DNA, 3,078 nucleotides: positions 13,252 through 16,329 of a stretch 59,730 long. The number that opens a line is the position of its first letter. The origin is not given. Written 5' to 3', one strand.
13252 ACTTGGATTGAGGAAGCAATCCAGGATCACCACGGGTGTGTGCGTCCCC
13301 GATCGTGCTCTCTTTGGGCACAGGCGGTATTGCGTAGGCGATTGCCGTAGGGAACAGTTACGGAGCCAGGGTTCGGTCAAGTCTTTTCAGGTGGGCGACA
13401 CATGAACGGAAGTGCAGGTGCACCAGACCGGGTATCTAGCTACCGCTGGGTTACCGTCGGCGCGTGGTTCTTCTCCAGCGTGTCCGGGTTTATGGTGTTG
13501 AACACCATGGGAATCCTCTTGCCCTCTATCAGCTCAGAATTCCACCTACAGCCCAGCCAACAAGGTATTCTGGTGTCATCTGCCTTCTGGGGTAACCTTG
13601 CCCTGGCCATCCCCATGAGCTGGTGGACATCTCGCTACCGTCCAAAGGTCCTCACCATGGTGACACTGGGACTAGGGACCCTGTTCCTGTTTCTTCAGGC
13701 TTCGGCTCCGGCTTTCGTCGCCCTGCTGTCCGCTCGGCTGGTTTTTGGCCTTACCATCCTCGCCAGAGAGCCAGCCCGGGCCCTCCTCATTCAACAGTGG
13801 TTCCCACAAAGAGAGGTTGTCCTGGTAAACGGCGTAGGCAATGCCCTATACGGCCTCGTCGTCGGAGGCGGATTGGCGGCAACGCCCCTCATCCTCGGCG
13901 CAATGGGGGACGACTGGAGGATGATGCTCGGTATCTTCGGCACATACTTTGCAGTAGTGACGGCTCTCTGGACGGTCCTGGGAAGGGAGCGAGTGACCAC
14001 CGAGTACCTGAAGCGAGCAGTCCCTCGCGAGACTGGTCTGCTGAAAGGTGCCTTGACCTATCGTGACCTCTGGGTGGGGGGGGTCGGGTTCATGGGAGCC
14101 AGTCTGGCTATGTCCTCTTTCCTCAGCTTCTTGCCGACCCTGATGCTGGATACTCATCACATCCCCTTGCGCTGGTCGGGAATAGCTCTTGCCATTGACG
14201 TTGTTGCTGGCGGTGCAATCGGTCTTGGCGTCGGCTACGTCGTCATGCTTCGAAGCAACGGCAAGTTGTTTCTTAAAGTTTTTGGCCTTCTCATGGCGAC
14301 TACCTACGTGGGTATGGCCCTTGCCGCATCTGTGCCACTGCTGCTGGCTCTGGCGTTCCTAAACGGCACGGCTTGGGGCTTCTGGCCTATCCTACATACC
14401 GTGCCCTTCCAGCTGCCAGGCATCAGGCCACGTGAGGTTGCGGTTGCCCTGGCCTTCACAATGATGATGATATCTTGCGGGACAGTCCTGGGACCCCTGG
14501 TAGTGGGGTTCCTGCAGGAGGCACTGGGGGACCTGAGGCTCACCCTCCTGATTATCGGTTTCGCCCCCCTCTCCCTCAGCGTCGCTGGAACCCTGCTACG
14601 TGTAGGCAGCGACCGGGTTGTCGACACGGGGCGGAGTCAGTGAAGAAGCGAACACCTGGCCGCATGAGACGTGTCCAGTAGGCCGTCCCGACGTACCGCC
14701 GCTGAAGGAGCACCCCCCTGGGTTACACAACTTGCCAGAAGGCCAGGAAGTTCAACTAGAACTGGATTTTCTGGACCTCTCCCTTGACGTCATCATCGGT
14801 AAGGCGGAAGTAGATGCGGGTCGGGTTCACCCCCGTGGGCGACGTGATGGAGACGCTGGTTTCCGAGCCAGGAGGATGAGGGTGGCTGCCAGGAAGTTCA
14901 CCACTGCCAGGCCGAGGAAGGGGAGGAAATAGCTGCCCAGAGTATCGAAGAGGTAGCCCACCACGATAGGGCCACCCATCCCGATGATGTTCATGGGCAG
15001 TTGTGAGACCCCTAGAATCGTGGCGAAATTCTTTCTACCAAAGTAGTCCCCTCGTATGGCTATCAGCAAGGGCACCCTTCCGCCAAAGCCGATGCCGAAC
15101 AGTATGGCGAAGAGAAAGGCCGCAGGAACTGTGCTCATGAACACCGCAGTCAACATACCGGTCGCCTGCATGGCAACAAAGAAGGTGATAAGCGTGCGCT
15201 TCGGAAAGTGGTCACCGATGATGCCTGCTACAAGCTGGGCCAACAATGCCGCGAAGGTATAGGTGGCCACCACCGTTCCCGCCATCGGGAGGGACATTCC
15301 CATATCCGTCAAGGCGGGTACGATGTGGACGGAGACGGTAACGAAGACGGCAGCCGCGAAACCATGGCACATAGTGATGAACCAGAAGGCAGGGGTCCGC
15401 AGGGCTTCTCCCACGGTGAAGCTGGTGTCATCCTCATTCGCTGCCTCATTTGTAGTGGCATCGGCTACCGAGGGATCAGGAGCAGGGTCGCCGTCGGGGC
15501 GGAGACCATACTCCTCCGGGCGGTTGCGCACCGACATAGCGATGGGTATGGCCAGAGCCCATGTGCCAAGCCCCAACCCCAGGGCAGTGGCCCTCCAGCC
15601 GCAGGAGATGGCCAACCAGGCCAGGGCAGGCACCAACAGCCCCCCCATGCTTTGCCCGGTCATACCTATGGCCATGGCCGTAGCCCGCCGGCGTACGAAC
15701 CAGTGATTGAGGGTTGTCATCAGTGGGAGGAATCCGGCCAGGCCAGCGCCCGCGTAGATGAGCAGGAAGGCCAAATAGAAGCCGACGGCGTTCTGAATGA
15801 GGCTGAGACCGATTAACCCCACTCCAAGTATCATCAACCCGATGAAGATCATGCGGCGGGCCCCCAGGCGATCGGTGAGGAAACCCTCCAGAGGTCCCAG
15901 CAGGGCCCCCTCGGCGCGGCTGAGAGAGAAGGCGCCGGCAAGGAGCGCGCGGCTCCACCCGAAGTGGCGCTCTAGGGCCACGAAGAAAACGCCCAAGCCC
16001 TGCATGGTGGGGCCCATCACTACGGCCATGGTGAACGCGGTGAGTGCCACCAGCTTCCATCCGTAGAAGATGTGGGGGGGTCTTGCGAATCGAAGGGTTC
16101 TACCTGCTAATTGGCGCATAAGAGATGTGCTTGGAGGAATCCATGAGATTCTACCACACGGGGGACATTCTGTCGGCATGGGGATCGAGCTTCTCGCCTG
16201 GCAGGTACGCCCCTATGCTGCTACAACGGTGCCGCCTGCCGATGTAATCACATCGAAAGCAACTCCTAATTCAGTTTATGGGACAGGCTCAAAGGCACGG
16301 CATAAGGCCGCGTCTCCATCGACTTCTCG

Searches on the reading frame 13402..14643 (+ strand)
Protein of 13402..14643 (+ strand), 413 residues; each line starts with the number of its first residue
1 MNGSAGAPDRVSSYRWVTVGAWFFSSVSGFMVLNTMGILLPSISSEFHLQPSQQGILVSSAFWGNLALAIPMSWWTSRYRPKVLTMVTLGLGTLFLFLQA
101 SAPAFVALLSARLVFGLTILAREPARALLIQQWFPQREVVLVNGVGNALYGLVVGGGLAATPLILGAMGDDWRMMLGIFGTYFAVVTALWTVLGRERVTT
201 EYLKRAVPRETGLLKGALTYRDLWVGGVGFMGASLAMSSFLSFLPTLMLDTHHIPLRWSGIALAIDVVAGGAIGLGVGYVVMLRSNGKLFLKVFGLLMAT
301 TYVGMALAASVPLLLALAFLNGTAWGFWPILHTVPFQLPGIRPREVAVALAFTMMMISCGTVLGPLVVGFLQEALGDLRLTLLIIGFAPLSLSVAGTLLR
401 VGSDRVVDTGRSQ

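Call 89: search_protein_families(library=pfam, proteins=[window:13402-14643:+], max_evalue=0.001)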
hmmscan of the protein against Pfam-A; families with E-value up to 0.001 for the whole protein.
window:13402-14643:+ (413 aa): 1 family
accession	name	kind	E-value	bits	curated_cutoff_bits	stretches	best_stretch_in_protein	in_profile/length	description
PF07690.21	MFS_1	-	4.9e-28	98.5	33.4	1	23-335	2-319/347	Major Facilitator Superfamily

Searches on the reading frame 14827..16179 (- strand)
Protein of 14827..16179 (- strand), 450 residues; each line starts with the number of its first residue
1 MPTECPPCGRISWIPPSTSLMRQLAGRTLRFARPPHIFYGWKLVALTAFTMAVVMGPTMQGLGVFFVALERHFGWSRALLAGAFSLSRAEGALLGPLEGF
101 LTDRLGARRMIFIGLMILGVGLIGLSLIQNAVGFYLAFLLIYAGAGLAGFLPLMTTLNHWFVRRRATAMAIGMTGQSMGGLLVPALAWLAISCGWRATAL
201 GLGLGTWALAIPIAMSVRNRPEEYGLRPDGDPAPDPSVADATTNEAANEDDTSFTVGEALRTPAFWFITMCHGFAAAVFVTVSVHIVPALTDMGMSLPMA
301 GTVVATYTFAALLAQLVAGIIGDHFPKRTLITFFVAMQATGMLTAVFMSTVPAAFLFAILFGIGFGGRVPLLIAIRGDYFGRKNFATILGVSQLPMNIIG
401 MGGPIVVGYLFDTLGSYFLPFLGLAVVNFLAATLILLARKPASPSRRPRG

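Call 89: search_protein_families(library=pfam, proteins=[window:14827-16179:-], max_evalue=0.001)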
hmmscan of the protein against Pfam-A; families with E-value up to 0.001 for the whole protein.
window:14827-16179:- (450 aa): 2 families
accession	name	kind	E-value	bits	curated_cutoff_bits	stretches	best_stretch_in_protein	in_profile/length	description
PF07690.21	MFS_1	-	3.3e-38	132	33.4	2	49-281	2-221/347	Major Facilitator Superfamily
PF05977.19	MFS_3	-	2.4e-06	26.7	27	1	260-445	7-195/524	Transmembrane secretion effector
